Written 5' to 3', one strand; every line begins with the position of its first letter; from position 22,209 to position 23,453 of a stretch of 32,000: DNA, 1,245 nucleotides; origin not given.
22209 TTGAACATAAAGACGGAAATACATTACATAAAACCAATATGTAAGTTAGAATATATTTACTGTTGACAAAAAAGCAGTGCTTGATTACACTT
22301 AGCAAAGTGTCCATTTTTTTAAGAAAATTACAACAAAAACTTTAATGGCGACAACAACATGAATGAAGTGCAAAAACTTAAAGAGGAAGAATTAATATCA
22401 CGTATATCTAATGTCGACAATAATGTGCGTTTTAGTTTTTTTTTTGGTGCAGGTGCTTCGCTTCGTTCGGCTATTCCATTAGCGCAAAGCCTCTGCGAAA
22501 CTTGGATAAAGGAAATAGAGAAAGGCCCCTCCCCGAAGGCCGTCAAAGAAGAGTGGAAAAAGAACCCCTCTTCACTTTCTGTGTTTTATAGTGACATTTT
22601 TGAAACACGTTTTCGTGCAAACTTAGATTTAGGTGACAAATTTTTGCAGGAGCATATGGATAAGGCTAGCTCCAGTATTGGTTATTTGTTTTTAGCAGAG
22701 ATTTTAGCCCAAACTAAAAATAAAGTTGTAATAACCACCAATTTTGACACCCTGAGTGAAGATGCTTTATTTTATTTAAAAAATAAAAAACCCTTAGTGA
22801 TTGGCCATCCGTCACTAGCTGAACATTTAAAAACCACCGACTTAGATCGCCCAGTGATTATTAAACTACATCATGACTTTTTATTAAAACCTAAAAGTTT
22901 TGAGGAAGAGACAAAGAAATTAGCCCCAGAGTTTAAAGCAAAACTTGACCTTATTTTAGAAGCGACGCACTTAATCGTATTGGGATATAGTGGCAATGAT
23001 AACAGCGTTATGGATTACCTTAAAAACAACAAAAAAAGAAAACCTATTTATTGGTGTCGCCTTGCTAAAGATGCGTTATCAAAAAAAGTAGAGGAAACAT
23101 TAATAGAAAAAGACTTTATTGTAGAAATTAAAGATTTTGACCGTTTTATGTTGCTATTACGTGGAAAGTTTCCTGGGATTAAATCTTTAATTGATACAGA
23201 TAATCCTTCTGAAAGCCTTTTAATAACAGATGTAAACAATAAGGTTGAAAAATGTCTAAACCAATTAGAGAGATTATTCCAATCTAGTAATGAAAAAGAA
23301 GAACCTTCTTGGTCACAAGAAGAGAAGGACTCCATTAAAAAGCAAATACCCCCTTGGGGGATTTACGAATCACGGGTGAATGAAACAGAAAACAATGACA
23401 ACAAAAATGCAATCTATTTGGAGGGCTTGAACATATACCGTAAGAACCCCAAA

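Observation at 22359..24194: Stand-alone SIR2_2-type domain fused directly to a TPR sensor-like array, with no NTPase: candidate minimal NADase defence/sensor protein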

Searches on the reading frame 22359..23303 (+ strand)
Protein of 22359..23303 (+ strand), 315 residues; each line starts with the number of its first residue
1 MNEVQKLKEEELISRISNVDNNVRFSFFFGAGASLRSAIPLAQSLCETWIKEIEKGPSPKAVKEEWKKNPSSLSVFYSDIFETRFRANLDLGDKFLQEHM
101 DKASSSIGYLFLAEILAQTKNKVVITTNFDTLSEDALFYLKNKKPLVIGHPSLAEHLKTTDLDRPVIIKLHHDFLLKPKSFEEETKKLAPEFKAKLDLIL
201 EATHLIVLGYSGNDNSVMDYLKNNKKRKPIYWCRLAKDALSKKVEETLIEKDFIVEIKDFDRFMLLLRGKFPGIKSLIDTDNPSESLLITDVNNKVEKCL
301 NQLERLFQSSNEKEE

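Call 9: find_homologous_proteins(query=window:22359-23303:+, max_evalue=0.001)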
Query window:22359-23303:+ (315 aa): 65 proteins with E <= 0.001 among 2459 candidates.
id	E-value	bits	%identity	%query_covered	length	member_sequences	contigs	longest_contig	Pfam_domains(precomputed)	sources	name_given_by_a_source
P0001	1.2e-88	315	53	93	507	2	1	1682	PF14853.13,PF13431.13,PF13176.13,PF13428.13,PF25474.2,PF14559.13,PF13289.13,PF00515.35,PF13424.13,PF23240.2,PF13432.13,PF07719.24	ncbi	-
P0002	1.1e-87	312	53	92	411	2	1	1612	PF13431.13,PF13289.13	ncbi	-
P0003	4.1e-86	307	50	98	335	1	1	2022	PF13289.13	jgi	jgi:hypothetical protein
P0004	1.7e-66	243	42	99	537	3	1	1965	PF13431.13,PF23914.2,PF13414.13,PF13176.13,PF13428.13,PF25474.2,PF14559.13,PF13289.13,PF00515.35,PF13424.13,PF13432.13,PF13181.13,PF07719.24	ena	-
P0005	1.5e-65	240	41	99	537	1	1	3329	PF14559.13,PF13431.13,PF13289.13,PF00515.35,PF13424.13,PF13428.13,PF13181.13,PF07719.24,PF25474.2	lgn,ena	-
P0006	3.8e-65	238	47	78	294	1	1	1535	PF13289.13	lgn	-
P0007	2.7e-64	235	43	97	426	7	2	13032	PF13289.13,PF13545.13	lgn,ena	-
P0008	4.9e-59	218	48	76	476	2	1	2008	PF14559.13,PF13431.13,PF23914.2,PF13289.13,PF00515.35,PF13424.13,PF13428.13,PF07719.24,PF25474.2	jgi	jgi:tetratricopeptide (TPR) repeat protein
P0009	4.1e-57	212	41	94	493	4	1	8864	PF13431.13,PF13289.13,PF00515.35,PF13424.13,PF13176.13,PF13432.13,PF13428.13,PF08238.19,PF13181.13,PF07719.24,PF25474.2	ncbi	-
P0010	5.8e-57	211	39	99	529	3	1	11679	PF13431.13,PF23914.2,PF13176.13,PF13428.13,PF04733.21,PF25474.2,PF14559.13,PF13289.13,PF00515.35,PF13424.13,PF13432.13,PF13181.13,PF07719.24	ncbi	-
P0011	2.1e-56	210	41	94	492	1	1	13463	PF13431.13,PF13176.13,PF13428.13,PF04733.21,PF25474.2,PF14559.13,PF13289.13,PF00515.35,PF13424.13,PF13432.13,PF13181.13,PF07719.24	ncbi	-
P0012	3.4e-52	196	40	85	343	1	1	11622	PF13289.13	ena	-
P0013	2.3e-51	193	44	82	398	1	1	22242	PF13289.13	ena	-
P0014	2.8e-50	189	42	79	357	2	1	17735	PF13289.13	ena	-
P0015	2.3e-49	186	40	95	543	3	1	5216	PF14559.13,PF13431.13,PF13289.13,PF00515.35,PF13428.13,PF23241.2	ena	-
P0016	4.1e-49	186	40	91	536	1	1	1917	PF14559.13,PF13431.13,PF23914.2,PF13289.13,PF00515.35,PF13424.13,PF13428.13,PF13181.13,PF25474.2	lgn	-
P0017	5.3e-49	185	36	99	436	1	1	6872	PF14559.13,PF13431.13,PF23914.2,PF13289.13,PF00515.35,PF13428.13,PF13181.13,PF07719.24,PF25474.2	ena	-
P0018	5.5e-49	185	39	95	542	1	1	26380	PF13431.13,PF23914.2,PF13176.13,PF13428.13,PF23241.2,PF25474.2,PF14559.13,PF13371.13,PF13289.13,PF00515.35,PF13424.13,PF23240.2,PF13432.13,PF23233.2,PF13181.13,PF07719.24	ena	-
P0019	5.6e-49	185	42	79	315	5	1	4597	PF13289.13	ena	-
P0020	8.0e-49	185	43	79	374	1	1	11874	PF13289.13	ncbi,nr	ncbi:MAG: hypothetical protein F4Z86_00710, partial [Gemmatimonadetes bacterium]|nr:hypothetical pro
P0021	1.2e-48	184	42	79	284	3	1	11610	PF13289.13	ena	-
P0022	2.7e-48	183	43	82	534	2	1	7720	PF13431.13,PF23914.2,PF13414.13,PF13176.13,PF13428.13,PF08238.19,PF23241.2,PF25474.2,PF14559.13,PF24575.2,PF13289.13,PF00515.35,PF13424.13,PF21033.5,PF13432.13,PF13429.13,PF13181.13,PF07719.24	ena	-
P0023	6.7e-48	182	41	92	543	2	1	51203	PF14559.13,PF13431.13,PF23914.2,PF13289.13,PF00515.35,PF13428.13,PF23241.2,PF13181.13,PF07719.24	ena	-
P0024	1.2e-47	181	42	79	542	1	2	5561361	PF13431.13,PF23914.2,PF13414.13,PF13428.13,PF14559.13,PF13289.13,PF00515.35,PF13424.13,PF21033.5,PF13432.13,PF13181.13,PF07719.24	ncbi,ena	-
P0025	1.5e-47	180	38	90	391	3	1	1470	PF13289.13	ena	-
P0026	1.9e-43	167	39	80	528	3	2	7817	PF14559.13,PF13431.13,PF13289.13,PF13428.13,PF25474.2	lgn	-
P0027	3.1e-42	163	36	93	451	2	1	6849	PF13431.13,PF13289.13,PF12895.14,PF13181.13,PF07719.24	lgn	-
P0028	4.5e-42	162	39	86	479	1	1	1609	PF14853.13,PF13431.13,PF13414.13,PF13176.13,PF13428.13,PF13374.13,PF07721.21,PF14559.13,PF13289.13,PF00515.35,PF12895.14,PF13424.13,PF21033.5,PF13432.13,PF13181.13,PF14561.13,PF07719.24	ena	-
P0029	4.7e-42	162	47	64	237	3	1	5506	PF13289.13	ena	-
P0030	2.2e-40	157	39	79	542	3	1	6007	PF13431.13,PF25060.1,PF13414.13,PF13428.13,PF14559.13,PF24575.2,PF13289.13,PF00515.35,PF12895.14,PF13424.13,PF21033.5,PF13432.13,PF13181.13,PF07719.24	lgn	-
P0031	2.8e-40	157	35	91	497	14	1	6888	PF13431.13,PF07720.19,PF13414.13,PF13289.13,PF00515.35,PF12895.14,PF13424.13,PF13432.13,PF13181.13,PF07719.24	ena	-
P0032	1.6e-39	154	38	92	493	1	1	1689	PF13431.13,PF13414.13,PF13428.13,PF14559.13,PF24575.2,PF13289.13,PF00515.35,PF12895.14,PF13424.13,PF13432.13,PF13181.13,PF07719.24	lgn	-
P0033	1.6e-39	154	35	91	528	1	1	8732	PF13431.13,PF07720.19,PF13414.13,PF13428.13,PF13374.13,PF14559.13,PF13289.13,PF00515.35,PF12895.14,PF13424.13,PF13432.13,PF13181.13,PF07719.24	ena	-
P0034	3.3e-39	153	38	83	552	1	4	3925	PF13431.13,PF23914.2,PF13414.13,PF13428.13,PF14559.13,PF13289.13,PF00515.35,PF12895.14,PF13424.13,PF21033.5,PF13432.13,PF13429.13,PF13181.13,PF12968.14,PF07719.24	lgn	-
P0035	6.6e-39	152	39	83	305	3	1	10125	PF13289.13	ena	-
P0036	7.1e-39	152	36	90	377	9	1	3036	PF13289.13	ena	-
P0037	1.2e-38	151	36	90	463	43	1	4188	PF13431.13,PF13414.13,PF13428.13,PF13374.13,PF14559.13,PF13289.13,PF00515.35,PF12895.14,PF13424.13,PF21033.5,PF13181.13,PF07719.24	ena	-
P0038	1.6e-38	151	42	66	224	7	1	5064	PF13289.13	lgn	-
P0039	2.6e-36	144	39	77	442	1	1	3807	PF14559.13,PF13431.13,PF13414.13,PF13289.13,PF00515.35,PF12895.14,PF13424.13,PF13432.13,PF13428.13,PF13181.13,PF07719.24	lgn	-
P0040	5.9e-36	142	35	81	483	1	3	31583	PF01582.26,PF13289.13,PF13676.12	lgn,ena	-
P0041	8.9e-36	142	34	77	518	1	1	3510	PF25575.1,PF13431.13,PF13414.13,PF13371.13,PF13289.13,PF00515.35,PF13424.13,PF12569.15,PF13432.13,PF13181.13,PF07719.24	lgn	-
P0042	2.0e-35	141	39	74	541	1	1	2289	PF13431.13,PF23914.2,PF13414.13,PF13428.13,PF13374.13,PF14559.13,PF13289.13,PF00515.35,PF12895.14,PF13424.13,PF21033.5,PF13432.13,PF13181.13,PF07719.24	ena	-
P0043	2.0e-35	141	39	74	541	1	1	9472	PF13431.13,PF23914.2,PF13414.13,PF13428.13,PF14559.13,PF24575.2,PF13289.13,PF00515.35,PF12895.14,PF13424.13,PF21033.5,PF13432.13,PF13181.13,PF07719.24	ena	-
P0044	2.6e-35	140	44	65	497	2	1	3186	PF14559.13,PF13431.13,PF23914.2,PF13289.13,PF13428.13,PF13429.13,PF13181.13,PF07719.24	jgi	jgi:Tfp pilus assembly protein PilF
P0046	4.8e-34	136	36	82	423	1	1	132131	PF13289.13,PF09397.17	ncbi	-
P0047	4.1e-33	133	36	82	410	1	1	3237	PF13431.13,PF13289.13,PF00515.35,PF13181.13,PF07719.24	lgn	-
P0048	1.1e-32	132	36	77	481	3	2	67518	PF13431.13,PF13414.13,PF13176.13,PF13428.13,PF14559.13,PF13289.13,PF00515.35,PF12895.14,PF13424.13,PF21033.5,PF13432.13,PF13181.13,PF07719.24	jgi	-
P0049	1.5e-32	131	37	77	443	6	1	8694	PF13431.13,PF13414.13,PF13428.13,PF14559.13,PF13371.13,PF13289.13,PF00515.35,PF12895.14,PF13424.13,PF13432.13,PF13181.13,PF07719.24,PF13174.13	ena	-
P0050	5.4e-32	129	35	77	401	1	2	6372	PF13289.13,PF09397.17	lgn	-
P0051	1.0e-31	129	36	77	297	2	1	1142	PF13289.13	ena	-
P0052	1.6e-31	128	39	68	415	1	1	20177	PF13431.13,PF23914.2,PF13414.13,PF13176.13,PF13428.13,PF08238.19,PF23241.2,PF25474.2,PF14559.13,PF24575.2,PF13371.13,PF13289.13,PF00515.35,PF13424.13,PF21033.5,PF13432.13,PF23233.2,PF13429.13,PF13181.13,PF07719.24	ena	-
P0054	8.7e-29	119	33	77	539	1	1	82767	PF13431.13,PF13176.13,PF13428.13,PF23241.2,PF25474.2,PF23231.2,PF14559.13,PF13289.13,PF00515.35,PF13424.13,PF23240.2,PF13429.13,PF13181.13,PF07719.24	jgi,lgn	jgi:tetratricopeptide (TPR) repeat protein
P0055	2.6e-28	117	31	92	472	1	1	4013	PF13431.13,PF13289.13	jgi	jgi:protein O-mannosyl-transferase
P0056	2.8e-27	114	32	76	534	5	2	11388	PF14559.13,PF13431.13,PF13289.13,PF00515.35,PF13432.13,PF13428.13,PF23241.2,PF13181.13,PF07719.24,PF25474.2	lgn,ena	-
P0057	4.0e-25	107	35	81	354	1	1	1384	PF13289.13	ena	-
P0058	5.6e-25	106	33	66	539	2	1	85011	PF14559.13,PF05843.21,PF13431.13,PF13289.13,PF00515.35,PF13424.13,PF13428.13,PF23241.2,PF13181.13,PF07719.24,PF25474.2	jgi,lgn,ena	-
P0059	6.9e-23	100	30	84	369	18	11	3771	PF13289.13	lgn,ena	-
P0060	1.1e-21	96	33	61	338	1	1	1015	PF13289.13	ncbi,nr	ncbi:MAG TPA: SIR2 family protein, partial [Candidatus Saccharimonadales bacterium]|nr:SIR2 family p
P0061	1.1e-16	79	34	65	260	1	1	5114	PF13289.13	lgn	-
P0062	4.3e-11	61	31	48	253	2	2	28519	PF13289.13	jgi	jgi:hypothetical protein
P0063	8.7e-11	60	31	67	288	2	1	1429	PF13289.13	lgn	-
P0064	1.4e-7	49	29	71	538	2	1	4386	PF13289.13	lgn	-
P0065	4.5e-5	41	27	85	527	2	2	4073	PF13289.13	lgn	-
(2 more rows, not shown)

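Call 10: search_solved_structures(query=window:22359-23303:+, max_evalue=1, show_alignments=3)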
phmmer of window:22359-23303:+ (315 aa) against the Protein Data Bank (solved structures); distinct sequences matched with E-value up to 1: 3.
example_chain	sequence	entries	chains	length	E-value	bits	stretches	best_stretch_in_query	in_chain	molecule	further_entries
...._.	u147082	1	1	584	2.8e-09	40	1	77-232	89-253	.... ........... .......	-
8jl0_A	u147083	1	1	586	2.8e-09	40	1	77-232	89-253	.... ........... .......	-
8in8_B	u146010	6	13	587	2.8e-09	40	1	77-232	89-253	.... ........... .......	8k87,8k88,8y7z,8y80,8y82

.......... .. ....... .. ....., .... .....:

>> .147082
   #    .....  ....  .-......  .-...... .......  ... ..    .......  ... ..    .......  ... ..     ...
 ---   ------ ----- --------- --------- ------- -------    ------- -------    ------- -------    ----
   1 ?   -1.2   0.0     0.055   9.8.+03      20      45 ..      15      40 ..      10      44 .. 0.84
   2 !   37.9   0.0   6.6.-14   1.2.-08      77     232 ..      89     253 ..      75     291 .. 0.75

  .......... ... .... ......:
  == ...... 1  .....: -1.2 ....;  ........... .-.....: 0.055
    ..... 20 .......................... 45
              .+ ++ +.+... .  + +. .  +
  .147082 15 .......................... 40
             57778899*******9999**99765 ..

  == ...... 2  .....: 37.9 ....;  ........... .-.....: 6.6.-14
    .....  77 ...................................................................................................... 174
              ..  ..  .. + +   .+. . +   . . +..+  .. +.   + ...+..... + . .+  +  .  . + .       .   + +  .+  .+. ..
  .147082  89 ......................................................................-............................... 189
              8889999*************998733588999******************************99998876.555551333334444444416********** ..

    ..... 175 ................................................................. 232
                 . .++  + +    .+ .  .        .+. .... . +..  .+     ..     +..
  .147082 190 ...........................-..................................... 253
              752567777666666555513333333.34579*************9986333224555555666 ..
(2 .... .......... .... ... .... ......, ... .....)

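Call 16: find_encoding_contigs(protein=P0024, flank=10000, max_places=4)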
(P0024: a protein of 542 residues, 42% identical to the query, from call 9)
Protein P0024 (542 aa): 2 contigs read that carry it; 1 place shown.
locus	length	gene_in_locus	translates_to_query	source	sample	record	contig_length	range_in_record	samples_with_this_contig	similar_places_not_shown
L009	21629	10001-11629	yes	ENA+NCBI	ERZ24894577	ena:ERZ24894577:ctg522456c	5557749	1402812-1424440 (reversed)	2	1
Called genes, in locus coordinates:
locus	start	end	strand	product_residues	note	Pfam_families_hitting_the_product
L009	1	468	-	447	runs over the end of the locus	PF02518:HATPase_c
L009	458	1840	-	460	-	PF00072:Response_reg, PF00158:Sigma54_activat, PF14532:Sigma54_activ_2, PF07728:AAA_5 (weak), PF25601:AAA_lid_14, PF02954:HTH_8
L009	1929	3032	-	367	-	PF10282:Lactonase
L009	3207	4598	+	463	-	PF00884:Sulfatase, PF16347:SGSH_C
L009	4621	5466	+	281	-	PF05721:PhyH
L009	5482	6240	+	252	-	-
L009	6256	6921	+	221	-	PF06283:ThuA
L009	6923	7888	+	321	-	PF02826:2-Hacid_dh_C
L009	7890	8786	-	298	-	PF08450:SGL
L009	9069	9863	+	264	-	PF02661:Fic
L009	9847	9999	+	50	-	PF17761:DUF1016_N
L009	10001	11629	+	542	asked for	PF13289:SIR2_2, PF13428:TPR_14 (faint), PF07719:TPR_2 (faint), PF13431:TPR_17 (faint), PF21033:RMD1-3 (faint), PF13432:TPR_16 (weak), PF23914:TPR_CcmH_CycH (weak), PF14559:TPR_19, +4 more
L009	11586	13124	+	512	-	PF04326:SLFN_AlbA_2, PF13749:HATPase_c_4, PF21247:Fic-like_C (faint)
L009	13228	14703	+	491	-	PF01235:Na_Ala_symp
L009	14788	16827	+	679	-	PF13091:PLDc_2 (weak), PF09565:RE_NgoFVII (weak), PF27394:Aq_aa27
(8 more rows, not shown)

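Call 31: find_encoding_contigs(protein=P0023, flank=10000, max_places=2)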
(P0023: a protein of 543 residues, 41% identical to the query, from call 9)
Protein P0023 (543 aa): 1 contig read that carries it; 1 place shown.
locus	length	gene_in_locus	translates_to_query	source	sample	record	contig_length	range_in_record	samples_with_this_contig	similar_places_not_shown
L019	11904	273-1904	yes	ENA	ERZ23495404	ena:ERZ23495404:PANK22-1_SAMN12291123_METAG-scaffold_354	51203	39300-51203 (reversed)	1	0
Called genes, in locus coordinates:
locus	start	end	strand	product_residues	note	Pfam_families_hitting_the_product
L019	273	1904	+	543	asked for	PF13289:SIR2_2 (weak), PF23914:TPR_CcmH_CycH (weak), PF13428:TPR_14 (faint), PF23241:HAT_PRP39_C (weak), PF13431:TPR_17 (faint), PF14559:TPR_19 (faint), PF00515:TPR_1 (faint), PF07719:TPR_2 (faint), +1 more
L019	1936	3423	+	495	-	-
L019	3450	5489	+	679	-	PF13091:PLDc_2 (weak), PF09565:RE_NgoFVII (weak), PF27394:Aq_aa27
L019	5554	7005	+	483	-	PF01235:Na_Ala_symp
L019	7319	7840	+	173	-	PF13671:AAA_33, PF06414:Zeta_toxin (weak)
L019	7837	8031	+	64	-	-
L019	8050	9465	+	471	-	PF07690:MFS_1, PF11700:ATG22, PF07690:MFS_1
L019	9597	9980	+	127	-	PF00392:GntR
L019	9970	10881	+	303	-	PF01145:Band_7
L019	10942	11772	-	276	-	PF14054:DUF4249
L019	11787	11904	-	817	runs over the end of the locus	PF13620:CarboxypepD_reg, PF13715:CarbopepD_reg_2, PF07715:Plug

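Call 33: find_encoding_contigs(protein=P0054, flank=10000, max_places=2)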
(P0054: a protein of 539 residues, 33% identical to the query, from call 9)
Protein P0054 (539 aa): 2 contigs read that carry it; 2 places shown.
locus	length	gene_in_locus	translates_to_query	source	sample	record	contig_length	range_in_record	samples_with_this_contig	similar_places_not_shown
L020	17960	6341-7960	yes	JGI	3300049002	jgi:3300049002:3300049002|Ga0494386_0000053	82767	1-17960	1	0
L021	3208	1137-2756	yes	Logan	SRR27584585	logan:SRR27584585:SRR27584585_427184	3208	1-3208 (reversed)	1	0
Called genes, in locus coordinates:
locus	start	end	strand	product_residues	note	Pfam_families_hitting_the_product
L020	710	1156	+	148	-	PF01797:Y1_Tnp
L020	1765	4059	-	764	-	-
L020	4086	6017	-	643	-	-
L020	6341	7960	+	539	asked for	PF13424:TPR_12 (faint), PF13431:TPR_17 (faint), PF13289:SIR2_2, PF23240:HAT_PRP39_N (faint), PF13428:TPR_14 (faint), PF23231:HAT_Syf1_CNRKL1_C (weak), PF23241:HAT_PRP39_C, PF23241:HAT_PRP39_C (weak), +7 more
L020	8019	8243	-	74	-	-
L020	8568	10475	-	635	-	PF16177:ACAS_N, PF00501:AMP-binding, PF13193:AMP-binding_C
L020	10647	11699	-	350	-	PF02812:ELFV_dehydrog_N, PF00208:ELFV_dehydrog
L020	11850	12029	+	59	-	-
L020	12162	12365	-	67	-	PF08534:Redoxin, PF00578:AhpC-TSA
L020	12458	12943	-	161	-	-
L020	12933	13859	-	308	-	PF05114:MbnB_TglH_ChrH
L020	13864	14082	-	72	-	-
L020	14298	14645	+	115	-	PF04237:YjbR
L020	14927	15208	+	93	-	-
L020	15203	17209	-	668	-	-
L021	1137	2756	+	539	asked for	PF13424:TPR_12 (faint), PF13431:TPR_17 (faint), PF13289:SIR2_2, PF23240:HAT_PRP39_N (faint), PF13428:TPR_14 (faint), PF23231:HAT_Syf1_CNRKL1_C (weak), PF23241:HAT_PRP39_C, PF23241:HAT_PRP39_C (weak), +7 more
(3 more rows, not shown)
